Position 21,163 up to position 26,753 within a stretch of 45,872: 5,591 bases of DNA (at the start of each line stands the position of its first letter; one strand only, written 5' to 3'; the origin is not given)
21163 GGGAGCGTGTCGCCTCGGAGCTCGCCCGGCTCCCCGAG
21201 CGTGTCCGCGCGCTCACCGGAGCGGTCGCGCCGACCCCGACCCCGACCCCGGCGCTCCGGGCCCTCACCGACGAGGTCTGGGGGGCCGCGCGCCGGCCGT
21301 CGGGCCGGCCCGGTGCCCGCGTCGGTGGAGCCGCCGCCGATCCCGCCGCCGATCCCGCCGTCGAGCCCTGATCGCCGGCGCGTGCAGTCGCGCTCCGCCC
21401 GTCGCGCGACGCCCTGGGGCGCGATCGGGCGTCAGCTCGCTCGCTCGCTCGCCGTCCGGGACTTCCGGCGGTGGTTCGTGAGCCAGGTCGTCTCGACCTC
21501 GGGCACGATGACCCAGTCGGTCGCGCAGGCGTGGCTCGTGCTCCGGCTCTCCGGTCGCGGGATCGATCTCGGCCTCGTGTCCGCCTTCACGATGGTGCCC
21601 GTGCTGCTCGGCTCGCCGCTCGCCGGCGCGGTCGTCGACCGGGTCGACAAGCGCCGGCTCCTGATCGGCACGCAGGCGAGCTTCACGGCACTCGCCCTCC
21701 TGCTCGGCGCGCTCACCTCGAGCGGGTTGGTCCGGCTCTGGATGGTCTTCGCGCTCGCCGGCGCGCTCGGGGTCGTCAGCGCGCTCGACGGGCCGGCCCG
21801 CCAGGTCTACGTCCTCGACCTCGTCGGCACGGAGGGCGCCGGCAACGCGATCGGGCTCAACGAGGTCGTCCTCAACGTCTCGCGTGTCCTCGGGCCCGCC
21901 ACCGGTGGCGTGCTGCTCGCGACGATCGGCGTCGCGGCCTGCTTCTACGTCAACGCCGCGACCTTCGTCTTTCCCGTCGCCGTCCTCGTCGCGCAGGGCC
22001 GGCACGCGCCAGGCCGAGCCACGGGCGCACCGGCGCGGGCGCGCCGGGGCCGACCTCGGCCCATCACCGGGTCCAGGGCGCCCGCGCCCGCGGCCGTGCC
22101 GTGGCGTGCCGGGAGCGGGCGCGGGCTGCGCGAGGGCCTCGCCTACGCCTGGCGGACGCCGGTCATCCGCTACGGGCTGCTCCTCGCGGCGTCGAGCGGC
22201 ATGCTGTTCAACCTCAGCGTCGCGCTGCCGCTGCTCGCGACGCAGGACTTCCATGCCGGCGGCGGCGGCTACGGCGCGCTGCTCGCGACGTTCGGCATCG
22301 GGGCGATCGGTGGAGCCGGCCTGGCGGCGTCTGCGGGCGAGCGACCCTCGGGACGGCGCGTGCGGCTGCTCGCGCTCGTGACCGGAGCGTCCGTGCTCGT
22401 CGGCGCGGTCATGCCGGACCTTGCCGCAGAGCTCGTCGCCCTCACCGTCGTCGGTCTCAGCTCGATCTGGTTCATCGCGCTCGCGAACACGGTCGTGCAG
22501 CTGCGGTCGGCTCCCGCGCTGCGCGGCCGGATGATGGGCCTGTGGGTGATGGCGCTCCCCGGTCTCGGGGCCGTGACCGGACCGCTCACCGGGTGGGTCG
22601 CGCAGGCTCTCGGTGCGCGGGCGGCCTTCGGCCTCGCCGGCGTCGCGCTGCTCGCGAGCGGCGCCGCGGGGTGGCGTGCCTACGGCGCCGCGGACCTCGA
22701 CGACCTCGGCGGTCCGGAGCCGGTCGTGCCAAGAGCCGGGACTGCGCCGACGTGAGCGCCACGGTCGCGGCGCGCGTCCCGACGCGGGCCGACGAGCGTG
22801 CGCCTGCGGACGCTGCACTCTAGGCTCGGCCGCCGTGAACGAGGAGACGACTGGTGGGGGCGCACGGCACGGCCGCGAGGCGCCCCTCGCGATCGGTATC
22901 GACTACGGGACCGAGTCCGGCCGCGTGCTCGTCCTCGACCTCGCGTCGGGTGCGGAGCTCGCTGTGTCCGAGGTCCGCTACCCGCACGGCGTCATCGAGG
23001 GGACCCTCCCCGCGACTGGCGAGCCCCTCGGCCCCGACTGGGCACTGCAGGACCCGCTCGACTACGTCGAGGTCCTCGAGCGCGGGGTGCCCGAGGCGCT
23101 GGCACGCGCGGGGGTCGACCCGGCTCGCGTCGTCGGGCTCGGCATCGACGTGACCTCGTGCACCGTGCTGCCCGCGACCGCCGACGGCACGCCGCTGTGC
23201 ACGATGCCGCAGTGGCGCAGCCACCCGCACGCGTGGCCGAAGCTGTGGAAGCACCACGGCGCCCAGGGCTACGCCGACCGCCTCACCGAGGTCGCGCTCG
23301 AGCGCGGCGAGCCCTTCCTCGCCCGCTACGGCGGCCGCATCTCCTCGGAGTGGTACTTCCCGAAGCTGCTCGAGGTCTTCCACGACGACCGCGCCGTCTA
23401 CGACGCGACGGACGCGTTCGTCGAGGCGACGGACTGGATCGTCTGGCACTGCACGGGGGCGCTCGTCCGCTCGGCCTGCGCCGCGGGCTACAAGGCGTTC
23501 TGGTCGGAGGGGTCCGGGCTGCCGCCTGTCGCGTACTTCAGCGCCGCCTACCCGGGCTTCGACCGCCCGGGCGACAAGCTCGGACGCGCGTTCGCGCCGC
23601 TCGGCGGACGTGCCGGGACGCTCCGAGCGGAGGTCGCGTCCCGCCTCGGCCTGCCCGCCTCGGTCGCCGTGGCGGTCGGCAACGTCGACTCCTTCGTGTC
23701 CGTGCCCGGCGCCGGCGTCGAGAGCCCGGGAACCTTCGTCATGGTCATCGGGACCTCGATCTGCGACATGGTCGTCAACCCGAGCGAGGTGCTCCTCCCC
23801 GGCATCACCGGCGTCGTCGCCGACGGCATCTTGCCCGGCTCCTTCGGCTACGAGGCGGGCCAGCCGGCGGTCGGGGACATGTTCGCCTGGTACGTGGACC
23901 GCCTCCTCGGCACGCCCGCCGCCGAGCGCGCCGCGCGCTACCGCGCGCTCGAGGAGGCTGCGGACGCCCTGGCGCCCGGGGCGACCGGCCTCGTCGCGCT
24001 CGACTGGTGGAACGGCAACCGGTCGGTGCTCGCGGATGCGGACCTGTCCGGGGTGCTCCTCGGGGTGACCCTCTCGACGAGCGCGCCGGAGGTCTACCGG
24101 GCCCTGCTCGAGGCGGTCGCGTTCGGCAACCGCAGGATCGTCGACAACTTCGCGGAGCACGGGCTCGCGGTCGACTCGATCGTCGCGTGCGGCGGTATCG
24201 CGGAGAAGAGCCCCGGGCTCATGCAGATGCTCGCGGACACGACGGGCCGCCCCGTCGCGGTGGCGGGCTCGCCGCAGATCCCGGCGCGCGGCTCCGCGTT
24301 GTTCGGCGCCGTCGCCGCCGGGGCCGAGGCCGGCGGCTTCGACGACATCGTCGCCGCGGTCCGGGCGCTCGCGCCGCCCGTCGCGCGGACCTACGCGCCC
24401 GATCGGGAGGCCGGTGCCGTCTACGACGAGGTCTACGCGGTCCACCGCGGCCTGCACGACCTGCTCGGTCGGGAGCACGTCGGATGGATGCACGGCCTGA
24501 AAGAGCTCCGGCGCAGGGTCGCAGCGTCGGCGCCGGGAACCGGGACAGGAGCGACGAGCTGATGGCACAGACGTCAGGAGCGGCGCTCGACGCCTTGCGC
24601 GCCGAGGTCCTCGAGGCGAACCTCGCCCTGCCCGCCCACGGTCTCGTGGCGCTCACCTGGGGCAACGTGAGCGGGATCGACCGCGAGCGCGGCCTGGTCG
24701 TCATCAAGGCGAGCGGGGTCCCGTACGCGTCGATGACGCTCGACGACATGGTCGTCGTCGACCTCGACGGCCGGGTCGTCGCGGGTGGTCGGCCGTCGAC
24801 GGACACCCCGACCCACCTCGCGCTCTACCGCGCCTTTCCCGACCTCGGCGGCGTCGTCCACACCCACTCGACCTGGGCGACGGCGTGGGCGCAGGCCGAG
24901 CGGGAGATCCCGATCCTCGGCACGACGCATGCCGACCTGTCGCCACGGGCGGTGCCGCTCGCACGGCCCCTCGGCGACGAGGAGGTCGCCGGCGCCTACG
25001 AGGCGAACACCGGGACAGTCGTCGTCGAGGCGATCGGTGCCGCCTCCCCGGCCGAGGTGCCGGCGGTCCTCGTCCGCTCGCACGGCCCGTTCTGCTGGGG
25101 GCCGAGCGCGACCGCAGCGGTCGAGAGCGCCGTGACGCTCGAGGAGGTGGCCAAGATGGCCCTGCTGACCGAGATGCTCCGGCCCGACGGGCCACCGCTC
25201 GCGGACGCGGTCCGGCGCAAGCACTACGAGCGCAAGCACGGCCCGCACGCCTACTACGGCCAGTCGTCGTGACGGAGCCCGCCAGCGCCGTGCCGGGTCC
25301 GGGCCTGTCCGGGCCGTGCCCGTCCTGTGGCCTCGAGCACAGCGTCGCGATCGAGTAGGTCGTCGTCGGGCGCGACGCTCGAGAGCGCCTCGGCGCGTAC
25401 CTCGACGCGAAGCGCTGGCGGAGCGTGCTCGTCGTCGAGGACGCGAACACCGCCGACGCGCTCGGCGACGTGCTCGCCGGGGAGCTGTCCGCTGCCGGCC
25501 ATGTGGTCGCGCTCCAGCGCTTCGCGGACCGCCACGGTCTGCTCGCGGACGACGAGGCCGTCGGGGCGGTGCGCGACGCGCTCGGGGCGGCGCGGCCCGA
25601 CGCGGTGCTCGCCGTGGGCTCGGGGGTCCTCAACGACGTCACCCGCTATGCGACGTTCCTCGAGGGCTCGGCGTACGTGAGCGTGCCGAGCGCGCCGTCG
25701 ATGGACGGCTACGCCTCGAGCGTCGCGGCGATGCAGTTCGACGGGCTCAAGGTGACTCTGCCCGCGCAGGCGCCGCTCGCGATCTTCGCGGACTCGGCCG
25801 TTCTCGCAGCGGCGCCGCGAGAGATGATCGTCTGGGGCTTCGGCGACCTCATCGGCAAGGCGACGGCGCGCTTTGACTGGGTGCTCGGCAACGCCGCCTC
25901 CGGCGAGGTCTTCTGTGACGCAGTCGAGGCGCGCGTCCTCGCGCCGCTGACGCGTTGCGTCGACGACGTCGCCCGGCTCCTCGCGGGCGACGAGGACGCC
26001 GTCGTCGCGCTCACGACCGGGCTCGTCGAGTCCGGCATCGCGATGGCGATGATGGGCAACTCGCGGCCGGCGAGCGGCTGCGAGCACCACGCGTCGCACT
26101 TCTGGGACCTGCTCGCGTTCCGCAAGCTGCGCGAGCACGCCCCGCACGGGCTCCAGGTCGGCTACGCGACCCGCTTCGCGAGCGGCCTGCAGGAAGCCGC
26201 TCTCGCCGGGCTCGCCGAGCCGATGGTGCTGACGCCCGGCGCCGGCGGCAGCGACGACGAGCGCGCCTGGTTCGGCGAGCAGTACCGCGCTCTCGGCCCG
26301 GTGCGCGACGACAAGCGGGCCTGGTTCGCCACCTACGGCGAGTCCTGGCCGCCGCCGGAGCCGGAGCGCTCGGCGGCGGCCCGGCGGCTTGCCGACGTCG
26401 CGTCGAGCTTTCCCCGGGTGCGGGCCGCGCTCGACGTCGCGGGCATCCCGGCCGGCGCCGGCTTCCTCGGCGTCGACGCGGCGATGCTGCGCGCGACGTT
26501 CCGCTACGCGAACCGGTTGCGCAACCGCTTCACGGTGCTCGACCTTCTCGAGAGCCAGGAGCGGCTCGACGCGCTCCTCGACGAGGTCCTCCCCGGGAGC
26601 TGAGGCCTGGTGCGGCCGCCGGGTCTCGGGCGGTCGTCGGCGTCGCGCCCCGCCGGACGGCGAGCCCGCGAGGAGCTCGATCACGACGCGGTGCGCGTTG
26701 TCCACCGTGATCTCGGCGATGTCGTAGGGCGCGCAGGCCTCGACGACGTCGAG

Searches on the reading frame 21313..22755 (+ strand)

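Call 78: search_protein_families(library=pfam, proteins=[window:21313-22755:+], max_evalue=0.00001)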
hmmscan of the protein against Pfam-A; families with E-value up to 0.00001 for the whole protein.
window:21313-22755:+ (480 aa): 3 families
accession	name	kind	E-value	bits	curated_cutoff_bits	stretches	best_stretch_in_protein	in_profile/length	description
PF05977.19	MFS_3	-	6.4e-43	147.4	27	2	49-234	10-195/524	Transmembrane secretion effector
PF07690.21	MFS_1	-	1.7e-27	96.7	33.4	2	55-299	2-218/347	Major Facilitator Superfamily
PF13347.12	MFS_2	-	5.3e-06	25.7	27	1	24-152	199-327/427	MFS/sugar transport protein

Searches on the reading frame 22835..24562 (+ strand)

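Call 78: search_protein_families(library=pfam, proteins=[window:22835-24562:+], max_evalue=0.00001)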
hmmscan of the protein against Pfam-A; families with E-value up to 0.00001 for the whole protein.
window:22835-24562:+ (575 aa): 1 family
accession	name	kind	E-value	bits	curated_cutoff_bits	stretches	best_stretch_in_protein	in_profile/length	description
PF02782.22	FGGY_C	-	1.3e-40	139.8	27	1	302-495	2-198/198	FGGY family of carbohydrate kinases, C-terminal domain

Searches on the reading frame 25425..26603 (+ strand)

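Call 78: search_protein_families(library=pfam, proteins=[window:25425-26603:+], max_evalue=0.00001)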
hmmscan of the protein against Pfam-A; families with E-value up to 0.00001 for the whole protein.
window:25425-26603:+ (392 aa): 1 family
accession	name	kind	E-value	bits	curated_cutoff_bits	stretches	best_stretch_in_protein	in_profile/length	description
PF13685.12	Fe-ADH_2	-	2.2e-27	96.4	28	1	2-131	23-149/149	Iron-containing alcohol dehydrogenase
